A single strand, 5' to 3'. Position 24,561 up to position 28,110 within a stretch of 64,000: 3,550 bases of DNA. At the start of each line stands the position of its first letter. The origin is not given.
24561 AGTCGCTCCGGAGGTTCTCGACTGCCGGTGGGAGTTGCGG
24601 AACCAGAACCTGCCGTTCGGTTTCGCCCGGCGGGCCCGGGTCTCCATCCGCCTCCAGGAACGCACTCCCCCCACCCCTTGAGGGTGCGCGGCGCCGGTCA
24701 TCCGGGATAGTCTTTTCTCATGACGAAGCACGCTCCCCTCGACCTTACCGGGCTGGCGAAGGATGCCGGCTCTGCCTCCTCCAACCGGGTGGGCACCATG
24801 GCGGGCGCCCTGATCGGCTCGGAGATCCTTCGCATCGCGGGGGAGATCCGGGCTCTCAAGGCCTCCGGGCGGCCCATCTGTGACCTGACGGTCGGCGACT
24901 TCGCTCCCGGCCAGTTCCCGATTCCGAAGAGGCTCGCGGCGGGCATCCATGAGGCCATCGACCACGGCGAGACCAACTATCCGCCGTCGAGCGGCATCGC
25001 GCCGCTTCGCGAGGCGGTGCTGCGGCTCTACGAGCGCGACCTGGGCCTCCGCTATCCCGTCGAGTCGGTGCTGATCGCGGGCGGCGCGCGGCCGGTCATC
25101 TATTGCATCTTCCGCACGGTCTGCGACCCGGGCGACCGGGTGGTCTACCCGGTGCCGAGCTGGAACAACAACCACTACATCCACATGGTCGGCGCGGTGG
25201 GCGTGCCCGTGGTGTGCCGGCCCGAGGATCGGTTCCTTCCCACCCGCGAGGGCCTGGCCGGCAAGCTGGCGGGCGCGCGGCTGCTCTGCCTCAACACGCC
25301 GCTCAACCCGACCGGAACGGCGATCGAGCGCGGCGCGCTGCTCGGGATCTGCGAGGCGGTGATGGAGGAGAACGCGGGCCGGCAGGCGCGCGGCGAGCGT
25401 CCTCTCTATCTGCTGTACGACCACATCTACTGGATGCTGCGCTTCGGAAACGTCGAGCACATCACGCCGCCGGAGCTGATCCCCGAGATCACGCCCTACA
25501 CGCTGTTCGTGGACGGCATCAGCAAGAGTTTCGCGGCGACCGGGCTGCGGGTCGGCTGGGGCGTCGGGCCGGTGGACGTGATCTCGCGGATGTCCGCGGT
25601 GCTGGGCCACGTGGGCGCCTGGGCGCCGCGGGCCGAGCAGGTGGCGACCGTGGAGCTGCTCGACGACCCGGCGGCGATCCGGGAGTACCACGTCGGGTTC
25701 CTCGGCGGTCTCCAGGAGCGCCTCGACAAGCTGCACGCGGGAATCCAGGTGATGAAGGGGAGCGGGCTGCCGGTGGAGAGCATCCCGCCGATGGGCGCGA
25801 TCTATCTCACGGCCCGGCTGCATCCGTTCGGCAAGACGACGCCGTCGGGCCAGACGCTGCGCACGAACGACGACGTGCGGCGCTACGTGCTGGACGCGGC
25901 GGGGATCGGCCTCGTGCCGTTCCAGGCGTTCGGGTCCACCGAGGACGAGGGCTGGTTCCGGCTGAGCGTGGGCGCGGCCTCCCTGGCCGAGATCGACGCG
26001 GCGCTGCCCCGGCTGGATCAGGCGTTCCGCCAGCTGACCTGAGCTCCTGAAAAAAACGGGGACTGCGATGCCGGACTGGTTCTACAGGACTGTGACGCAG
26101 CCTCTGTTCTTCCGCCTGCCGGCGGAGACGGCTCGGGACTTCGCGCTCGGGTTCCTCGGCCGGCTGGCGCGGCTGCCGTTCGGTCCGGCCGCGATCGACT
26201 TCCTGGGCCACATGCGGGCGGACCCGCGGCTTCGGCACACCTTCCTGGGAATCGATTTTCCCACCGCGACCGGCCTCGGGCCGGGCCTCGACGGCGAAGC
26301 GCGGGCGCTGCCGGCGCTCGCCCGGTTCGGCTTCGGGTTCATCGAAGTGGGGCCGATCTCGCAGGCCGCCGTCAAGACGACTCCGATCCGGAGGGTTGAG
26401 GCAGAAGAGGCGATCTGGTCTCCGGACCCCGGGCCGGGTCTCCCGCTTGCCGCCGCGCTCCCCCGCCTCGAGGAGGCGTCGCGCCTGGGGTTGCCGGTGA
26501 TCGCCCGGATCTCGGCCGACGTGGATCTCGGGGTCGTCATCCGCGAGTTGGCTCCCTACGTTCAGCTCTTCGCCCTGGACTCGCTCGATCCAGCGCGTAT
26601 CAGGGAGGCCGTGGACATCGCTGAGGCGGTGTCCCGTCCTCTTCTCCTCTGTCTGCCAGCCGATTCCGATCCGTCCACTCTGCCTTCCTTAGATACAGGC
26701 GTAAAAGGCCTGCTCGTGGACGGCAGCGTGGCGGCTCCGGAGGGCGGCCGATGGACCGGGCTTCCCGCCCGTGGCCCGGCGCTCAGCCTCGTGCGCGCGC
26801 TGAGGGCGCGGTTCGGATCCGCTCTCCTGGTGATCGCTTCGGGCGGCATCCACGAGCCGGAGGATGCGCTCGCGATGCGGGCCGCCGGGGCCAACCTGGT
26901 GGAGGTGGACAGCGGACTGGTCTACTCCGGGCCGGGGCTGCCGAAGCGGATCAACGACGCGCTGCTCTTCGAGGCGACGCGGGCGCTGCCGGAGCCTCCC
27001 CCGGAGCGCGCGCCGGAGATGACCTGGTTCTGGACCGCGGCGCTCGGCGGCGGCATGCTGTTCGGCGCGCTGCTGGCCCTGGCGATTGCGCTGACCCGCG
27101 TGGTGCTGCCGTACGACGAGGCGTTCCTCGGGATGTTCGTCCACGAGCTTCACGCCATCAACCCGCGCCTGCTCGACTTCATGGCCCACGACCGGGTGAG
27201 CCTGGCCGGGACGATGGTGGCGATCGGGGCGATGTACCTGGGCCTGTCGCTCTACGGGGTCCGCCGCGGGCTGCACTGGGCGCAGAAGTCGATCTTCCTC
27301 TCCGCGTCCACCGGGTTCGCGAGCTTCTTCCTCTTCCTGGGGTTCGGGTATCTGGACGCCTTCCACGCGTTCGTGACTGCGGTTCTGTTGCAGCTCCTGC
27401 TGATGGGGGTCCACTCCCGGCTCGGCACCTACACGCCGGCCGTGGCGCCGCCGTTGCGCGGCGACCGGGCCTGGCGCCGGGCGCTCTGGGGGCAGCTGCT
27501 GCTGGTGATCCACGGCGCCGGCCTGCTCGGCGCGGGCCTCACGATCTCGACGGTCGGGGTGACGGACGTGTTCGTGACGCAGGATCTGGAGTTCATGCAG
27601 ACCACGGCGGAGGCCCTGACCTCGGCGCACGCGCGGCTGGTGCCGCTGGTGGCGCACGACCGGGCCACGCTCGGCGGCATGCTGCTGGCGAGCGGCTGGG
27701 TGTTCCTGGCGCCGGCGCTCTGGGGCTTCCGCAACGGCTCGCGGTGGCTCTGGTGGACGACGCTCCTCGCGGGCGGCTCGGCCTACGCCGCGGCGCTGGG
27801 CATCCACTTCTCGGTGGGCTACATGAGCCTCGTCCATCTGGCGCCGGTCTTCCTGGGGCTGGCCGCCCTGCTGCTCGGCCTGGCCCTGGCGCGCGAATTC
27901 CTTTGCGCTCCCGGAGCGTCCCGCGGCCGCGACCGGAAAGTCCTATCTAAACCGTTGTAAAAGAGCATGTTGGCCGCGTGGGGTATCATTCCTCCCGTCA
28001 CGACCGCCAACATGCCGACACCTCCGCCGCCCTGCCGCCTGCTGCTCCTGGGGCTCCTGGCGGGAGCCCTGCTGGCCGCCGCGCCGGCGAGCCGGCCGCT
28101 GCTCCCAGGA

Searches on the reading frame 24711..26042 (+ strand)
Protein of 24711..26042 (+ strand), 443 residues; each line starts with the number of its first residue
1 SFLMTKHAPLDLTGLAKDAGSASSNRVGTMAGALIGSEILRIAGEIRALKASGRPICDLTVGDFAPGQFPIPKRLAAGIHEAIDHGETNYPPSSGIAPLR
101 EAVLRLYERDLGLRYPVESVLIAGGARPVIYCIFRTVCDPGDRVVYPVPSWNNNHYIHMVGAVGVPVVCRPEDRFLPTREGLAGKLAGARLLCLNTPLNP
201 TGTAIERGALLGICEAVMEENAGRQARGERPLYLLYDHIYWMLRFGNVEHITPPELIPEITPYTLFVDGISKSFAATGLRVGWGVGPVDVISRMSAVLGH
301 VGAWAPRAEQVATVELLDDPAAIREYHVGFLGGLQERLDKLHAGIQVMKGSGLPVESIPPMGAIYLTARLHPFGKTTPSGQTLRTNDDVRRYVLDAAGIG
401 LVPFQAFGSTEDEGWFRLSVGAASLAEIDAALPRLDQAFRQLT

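Call 71: search_protein_families(library=pfam, proteins=[window:24711-26042:+], max_evalue=0.0001)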
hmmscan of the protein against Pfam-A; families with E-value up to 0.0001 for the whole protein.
window:24711-26042:+ (443 aa): 1 family
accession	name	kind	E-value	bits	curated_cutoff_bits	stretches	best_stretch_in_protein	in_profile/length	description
PF00155.27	Aminotran_1_2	-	2.2e-35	123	19.7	1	57-434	4-360/361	Aminotransferase class I and II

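Call 88: find_related_loci(query=window:24711-26042:+, collection=genome_contigs, flank=3000)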
Query window:24711-26042:+ (443 aa) in genome_contigs; peptide patterns used: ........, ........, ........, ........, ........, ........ (x = any residue, [..] = any of these).
198 stretches matched a pattern; 109 encode a relative of the query (tblastn E <= 1e-3); the best 80 are kept; 80 distinct loci.
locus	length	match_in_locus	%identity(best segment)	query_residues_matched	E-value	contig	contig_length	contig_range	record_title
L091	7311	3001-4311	86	1-443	0e+0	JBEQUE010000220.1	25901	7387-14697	MAG: Acidobacteriota bacterium isolate MAG_Dt_02 k247_872861, whole genome shotgun sequence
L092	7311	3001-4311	85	1-443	0e+0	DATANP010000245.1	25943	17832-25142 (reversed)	MAG TPA_asm: Thermoanaerobaculia bacterium isolate SMAG_U7022 k141_97400, whole genome shotgun sequence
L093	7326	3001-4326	82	1-442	0e+0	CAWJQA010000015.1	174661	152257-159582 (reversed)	MAG: uncultured Holophagales bacterium isolate MFD02979.bin.2.191 genome assembly, contig: contig_69242, whole genome sh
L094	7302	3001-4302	75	10-443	0e+0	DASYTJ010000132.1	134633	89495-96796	MAG TPA_asm: Thermoanaerobaculia bacterium isolate SMAG_U4564 k141_1042891, whole genome shotgun sequence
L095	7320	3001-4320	74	3-442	0e+0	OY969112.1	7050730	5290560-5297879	MAG: uncultured Acidobacteriota bacterium isolate MFD04212.bin.1.16 genome assembly, chromosome: 1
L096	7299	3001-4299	75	10-442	0e+0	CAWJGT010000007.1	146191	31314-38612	MAG: uncultured Holophagales bacterium isolate MFD04935.bin.1.7 genome assembly, contig: contig_25817, whole genome shot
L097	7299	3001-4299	76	10-442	0e+0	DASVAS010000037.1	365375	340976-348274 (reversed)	MAG TPA_asm: Thermoanaerobaculia bacterium isolate SMAG_U1959 k141_1198405, whole genome shotgun sequence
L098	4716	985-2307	73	3-443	0e+0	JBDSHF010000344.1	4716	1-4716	MAG: Thermoanaerobaculia bacterium isolate cluster1_bin.27 k127_8543333, whole genome shotgun sequence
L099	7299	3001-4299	75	10-442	0e+0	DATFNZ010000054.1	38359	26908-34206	MAG TPA_asm: Thermoanaerobaculia bacterium isolate SMAG_U9264 k141_281726, whole genome shotgun sequence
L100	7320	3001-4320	73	3-442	0e+0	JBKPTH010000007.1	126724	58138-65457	MAG: Acidobacteriota bacterium isolate GS_EKS_MAG_00001 GS_EKS_000000293480, whole genome shotgun sequence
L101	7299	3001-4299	75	10-442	0e+0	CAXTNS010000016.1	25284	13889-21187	MAG TPA_asm: uncultured Thermoanaerobaculia bacterium isolate public_SRR14722161_metawrap_bin.3 genome assembly, contig:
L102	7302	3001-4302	74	10-443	0e+0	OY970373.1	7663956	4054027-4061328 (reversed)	MAG: uncultured Acidobacteriota bacterium isolate MFD09368.bin.c.1 genome assembly, chromosome: 1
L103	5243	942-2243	73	10-443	0e+0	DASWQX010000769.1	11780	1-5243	MAG TPA_asm: Thermoanaerobaculia bacterium isolate SMAG_U3506 k141_1984529, whole genome shotgun sequence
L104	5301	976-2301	74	1-442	0e+0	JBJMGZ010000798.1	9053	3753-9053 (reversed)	MAG: Thermoanaerobaculia bacterium isolate 12C18O_48h_100_P16_coass_bin_34 k141_4101527, whole genome shotgun sequence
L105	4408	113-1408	74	10-442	0e+0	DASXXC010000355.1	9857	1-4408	MAG TPA_asm: Thermoanaerobaculia bacterium isolate SMAG_U4788 k141_393121, whole genome shotgun sequence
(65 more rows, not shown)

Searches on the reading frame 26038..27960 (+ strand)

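Call 71: search_protein_families(library=pfam, proteins=[window:26038-27960:+], max_evalue=0.0001)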
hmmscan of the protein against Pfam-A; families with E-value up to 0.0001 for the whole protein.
window:26038-27960:+ (640 aa): 1 family
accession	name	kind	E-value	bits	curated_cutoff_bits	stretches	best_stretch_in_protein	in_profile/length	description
PF01180.27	DHO_dh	-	4.6e-14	52.7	27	1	231-309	209-287/291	Dihydroorotate dehydrogenase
